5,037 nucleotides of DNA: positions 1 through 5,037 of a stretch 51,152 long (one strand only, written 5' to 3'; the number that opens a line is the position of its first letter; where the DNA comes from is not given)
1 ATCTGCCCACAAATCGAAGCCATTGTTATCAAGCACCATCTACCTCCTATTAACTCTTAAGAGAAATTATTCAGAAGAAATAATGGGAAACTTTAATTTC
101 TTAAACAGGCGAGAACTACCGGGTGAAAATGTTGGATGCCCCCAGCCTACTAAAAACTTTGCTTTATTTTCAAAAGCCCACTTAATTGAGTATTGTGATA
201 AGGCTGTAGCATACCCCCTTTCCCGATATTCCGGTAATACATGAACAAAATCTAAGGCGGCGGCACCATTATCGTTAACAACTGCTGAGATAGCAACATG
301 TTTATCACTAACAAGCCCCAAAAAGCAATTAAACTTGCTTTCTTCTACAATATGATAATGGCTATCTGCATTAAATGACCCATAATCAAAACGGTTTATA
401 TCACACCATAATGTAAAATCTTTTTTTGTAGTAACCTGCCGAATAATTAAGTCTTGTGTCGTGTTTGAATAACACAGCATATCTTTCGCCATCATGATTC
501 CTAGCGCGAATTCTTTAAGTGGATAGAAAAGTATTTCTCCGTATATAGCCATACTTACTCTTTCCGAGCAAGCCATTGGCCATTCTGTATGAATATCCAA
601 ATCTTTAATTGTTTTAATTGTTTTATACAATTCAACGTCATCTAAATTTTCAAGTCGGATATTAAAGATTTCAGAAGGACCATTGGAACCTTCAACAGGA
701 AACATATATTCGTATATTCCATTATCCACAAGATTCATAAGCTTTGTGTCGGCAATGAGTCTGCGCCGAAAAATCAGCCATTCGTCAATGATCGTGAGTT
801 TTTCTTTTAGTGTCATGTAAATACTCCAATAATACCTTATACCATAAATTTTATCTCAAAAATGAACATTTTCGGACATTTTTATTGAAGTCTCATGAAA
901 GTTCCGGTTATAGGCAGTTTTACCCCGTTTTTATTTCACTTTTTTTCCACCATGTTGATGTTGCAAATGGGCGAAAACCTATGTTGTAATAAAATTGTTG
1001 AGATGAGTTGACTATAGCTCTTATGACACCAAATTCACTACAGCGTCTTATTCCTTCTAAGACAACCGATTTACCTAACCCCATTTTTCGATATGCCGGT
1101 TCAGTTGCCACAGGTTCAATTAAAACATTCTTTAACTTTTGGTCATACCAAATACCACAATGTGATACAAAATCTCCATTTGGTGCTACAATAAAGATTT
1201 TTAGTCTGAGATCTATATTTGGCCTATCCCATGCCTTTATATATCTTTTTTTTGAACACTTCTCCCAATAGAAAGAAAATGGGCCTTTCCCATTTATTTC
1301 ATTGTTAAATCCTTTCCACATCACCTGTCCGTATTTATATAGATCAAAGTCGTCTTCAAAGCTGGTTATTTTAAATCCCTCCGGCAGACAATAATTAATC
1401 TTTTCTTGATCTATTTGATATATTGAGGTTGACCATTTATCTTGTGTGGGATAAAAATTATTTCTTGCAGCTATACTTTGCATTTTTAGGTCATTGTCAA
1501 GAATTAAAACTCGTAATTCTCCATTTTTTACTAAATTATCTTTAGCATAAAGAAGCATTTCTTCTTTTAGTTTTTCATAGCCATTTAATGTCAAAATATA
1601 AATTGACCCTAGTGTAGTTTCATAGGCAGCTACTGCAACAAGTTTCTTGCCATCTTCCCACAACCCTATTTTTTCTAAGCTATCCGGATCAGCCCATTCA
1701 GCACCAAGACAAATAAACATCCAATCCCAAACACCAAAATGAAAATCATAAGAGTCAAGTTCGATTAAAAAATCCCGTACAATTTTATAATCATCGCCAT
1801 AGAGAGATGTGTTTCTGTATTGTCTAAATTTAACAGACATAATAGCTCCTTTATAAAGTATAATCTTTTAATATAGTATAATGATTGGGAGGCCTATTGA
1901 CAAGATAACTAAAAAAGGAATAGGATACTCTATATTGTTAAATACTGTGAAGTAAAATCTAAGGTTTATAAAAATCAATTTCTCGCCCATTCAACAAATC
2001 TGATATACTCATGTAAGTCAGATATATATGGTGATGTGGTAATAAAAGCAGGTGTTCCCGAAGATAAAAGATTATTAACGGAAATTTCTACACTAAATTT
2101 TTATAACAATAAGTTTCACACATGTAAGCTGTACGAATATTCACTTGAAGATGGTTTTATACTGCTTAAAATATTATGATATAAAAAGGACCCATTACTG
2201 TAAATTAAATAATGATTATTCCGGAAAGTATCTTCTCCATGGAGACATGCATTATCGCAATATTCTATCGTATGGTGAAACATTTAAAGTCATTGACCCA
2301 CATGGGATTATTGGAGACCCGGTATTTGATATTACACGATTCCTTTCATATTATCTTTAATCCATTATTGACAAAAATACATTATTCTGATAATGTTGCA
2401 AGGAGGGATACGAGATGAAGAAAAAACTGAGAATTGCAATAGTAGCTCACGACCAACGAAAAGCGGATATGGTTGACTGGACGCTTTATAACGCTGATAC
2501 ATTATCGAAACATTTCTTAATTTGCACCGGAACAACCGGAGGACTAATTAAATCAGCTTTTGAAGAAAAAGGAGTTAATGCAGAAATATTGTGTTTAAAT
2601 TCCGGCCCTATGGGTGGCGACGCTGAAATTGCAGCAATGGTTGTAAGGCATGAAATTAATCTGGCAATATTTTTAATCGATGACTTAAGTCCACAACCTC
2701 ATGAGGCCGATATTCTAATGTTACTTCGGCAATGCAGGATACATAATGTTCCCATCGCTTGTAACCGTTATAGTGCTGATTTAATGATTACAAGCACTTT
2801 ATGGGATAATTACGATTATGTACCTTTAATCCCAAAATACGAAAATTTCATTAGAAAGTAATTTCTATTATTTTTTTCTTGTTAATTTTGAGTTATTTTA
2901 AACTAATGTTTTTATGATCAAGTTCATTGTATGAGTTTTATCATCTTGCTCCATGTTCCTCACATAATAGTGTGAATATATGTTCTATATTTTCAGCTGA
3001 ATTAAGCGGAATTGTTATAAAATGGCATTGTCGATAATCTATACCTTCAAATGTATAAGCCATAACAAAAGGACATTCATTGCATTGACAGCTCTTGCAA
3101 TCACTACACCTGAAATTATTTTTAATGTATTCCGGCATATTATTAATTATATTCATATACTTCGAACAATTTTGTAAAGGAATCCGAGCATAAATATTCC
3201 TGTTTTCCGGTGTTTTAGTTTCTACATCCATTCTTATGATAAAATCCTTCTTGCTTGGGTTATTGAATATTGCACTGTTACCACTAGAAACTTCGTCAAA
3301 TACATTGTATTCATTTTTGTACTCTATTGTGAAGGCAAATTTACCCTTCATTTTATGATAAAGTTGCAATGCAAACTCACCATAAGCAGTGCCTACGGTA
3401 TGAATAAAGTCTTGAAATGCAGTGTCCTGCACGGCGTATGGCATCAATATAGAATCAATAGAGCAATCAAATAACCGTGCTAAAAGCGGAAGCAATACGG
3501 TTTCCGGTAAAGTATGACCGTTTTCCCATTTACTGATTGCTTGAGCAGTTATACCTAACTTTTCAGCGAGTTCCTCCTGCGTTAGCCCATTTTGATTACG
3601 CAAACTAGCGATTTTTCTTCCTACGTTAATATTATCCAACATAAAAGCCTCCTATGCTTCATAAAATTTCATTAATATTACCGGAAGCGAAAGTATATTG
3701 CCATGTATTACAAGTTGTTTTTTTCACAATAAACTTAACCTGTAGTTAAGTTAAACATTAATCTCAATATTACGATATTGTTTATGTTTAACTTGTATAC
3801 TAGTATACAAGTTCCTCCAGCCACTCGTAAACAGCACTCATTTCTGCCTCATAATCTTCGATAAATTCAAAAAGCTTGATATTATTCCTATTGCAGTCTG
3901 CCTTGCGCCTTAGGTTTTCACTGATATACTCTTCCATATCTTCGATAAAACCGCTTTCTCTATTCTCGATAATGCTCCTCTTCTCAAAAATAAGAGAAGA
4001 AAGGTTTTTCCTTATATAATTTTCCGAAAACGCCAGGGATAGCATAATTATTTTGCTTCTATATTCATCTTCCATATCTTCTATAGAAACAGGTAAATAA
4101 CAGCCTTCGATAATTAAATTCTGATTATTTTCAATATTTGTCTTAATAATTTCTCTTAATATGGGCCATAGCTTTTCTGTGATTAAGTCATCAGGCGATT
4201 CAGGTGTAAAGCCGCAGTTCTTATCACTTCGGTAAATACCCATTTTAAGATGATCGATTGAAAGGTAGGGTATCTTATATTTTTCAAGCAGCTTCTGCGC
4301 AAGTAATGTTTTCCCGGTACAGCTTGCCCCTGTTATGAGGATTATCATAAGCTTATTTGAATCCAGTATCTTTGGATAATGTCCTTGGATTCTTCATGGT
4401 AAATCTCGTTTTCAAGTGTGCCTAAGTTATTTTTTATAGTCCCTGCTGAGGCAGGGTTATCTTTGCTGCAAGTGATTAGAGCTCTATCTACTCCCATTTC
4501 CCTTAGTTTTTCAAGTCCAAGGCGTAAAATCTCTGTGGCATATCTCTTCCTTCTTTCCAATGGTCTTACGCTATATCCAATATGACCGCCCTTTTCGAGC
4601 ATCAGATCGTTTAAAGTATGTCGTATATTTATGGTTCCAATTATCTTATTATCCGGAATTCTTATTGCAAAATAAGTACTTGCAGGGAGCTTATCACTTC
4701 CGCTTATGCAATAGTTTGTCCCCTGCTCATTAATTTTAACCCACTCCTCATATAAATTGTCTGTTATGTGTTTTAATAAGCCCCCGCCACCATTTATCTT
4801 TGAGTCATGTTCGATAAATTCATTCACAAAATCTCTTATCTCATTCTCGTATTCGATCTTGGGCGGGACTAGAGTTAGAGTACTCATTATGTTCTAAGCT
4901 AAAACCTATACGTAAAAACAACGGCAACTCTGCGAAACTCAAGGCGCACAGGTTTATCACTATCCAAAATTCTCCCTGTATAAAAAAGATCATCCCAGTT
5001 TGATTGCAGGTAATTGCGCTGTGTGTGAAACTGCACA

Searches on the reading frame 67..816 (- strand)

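Call 53: search_protein_families(library=pfam, proteins=[window:67-816:-], max_evalue=0.00001)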
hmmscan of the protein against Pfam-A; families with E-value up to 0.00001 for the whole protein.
window:67-816:- (249 aa): 1 family
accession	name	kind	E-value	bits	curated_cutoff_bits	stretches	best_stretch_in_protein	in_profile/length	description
PF00583.31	Acetyltransf_1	-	1.9e-07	31.8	20.7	1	163-243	34-116/116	Acetyltransferase (GNAT) family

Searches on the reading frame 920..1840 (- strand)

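Call 53: search_protein_families(library=pfam, proteins=[window:920-1840:-], max_evalue=0.00001)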
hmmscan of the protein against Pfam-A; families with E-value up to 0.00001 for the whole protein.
window:920-1840:- (306 aa): 1 family
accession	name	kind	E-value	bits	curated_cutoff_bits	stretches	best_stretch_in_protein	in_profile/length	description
PF00583.31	Acetyltransf_1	-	2.8e-07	31.2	20.7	1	190-289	14-116/116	Acetyltransferase (GNAT) family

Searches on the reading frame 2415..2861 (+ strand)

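Call 53: search_protein_families(library=pfam, proteins=[window:2415-2861:+], max_evalue=0.00001)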
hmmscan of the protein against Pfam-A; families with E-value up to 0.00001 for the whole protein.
window:2415-2861:+ (148 aa): 1 family
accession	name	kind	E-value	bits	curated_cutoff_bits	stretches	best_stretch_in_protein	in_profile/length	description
PF02142.27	MGS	-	1.9e-07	31.6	24.1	1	33-115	14-93/94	MGS-like domain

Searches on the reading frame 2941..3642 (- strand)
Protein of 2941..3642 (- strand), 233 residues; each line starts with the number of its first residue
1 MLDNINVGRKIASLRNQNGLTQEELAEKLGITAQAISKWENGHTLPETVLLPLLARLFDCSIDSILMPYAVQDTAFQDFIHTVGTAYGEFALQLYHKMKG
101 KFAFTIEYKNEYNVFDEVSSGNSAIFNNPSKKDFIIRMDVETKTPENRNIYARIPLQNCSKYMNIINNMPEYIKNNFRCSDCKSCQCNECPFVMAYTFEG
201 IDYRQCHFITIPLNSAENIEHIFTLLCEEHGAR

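Call 53: search_protein_families(library=pfam, proteins=[window:2941-3642:-], max_evalue=0.00001)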
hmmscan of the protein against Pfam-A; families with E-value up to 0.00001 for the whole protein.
window:2941-3642:- (233 aa): 3 families
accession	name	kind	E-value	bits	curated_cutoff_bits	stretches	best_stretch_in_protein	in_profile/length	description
PF01381.28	HTH_3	-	1.1e-16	61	23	1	11-63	1-53/55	Helix-turn-helix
PF12844.13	HTH_19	-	3.2e-10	40.2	30.2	1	8-67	1-60/64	Helix-turn-helix domain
PF13560.12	HTH_31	-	4.9e-10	40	27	1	8-61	3-57/64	Helix-turn-helix domain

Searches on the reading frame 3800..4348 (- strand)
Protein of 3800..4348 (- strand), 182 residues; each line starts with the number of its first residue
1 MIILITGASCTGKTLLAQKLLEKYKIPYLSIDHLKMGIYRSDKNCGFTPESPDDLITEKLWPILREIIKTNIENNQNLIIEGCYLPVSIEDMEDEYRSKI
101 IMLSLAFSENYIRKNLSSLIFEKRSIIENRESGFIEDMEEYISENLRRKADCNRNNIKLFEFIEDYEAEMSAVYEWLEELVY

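Call 53: search_protein_families(library=pfam, proteins=[window:3800-4348:-], max_evalue=0.00001)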
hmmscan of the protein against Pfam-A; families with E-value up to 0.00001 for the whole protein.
window:3800-4348:- (182 aa): 1 family
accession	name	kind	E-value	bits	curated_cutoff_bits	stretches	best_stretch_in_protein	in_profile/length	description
PF13238.12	AAA_18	-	2.2e-06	28.6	29.4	1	3-113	1-107/128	AAA domain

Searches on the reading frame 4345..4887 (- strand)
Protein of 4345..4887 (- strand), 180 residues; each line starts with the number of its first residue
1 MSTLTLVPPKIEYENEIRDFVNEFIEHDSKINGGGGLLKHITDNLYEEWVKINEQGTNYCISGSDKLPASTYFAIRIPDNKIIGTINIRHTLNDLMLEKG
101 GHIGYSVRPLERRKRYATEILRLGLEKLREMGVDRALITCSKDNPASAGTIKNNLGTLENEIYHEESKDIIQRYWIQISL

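Call 53: search_protein_families(library=pfam, proteins=[window:4345-4887:-], max_evalue=0.00001)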
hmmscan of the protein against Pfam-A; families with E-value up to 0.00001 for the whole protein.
window:4345-4887:- (180 aa): 2 families
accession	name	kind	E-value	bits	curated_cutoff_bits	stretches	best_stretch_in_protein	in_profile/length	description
PF13302.13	Acetyltransf_3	-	1.8e-09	38.8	25.4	1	66-151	49-132/138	Acetyltransferase (GNAT) domain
PF00583.31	Acetyltransf_1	-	1.4e-08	35.5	20.7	1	49-150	12-110/116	Acetyltransferase (GNAT) family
